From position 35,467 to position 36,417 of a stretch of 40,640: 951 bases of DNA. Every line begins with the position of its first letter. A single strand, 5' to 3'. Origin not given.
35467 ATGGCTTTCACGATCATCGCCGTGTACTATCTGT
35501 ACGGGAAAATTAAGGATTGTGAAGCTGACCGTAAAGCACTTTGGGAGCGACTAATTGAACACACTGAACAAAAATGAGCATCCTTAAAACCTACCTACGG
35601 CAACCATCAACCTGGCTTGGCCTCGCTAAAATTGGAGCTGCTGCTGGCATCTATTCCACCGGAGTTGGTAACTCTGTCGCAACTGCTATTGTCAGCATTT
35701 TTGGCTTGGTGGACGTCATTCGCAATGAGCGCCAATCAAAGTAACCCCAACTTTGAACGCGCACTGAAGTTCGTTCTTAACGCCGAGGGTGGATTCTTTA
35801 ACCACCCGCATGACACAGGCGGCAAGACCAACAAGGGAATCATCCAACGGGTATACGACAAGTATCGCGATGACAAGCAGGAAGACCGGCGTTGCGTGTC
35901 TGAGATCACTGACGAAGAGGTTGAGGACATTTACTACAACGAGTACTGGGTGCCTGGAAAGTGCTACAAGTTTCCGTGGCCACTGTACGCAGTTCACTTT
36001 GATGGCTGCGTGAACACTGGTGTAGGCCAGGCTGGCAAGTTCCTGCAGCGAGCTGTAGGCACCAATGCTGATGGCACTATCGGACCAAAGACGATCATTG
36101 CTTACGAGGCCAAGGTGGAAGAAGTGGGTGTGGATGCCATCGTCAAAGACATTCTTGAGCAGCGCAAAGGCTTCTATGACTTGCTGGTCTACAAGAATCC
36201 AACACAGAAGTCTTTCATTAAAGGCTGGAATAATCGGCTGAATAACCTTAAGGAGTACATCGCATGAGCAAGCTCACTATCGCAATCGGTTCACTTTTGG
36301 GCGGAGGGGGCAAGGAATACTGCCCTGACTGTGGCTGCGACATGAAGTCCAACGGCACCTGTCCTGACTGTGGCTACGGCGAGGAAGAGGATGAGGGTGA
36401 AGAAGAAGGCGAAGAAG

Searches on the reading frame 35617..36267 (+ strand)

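Call 24: search_protein_families(library=phrogs, proteins=[window:35617-36267:+], max_evalue=0.01)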
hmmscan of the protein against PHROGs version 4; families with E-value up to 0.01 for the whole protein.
window:35617-36267:+ (216 aa): 3 families
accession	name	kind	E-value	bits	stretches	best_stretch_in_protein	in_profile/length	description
phrog_315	-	lysis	6.4e-44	151.5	1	37-215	326-491/677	endolysin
phrog_12853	-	unknown function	2.9e-12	48.1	1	45-162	2-128/131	-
phrog_1493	-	lysis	0.0064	16.7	1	137-213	279-344/394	endolysin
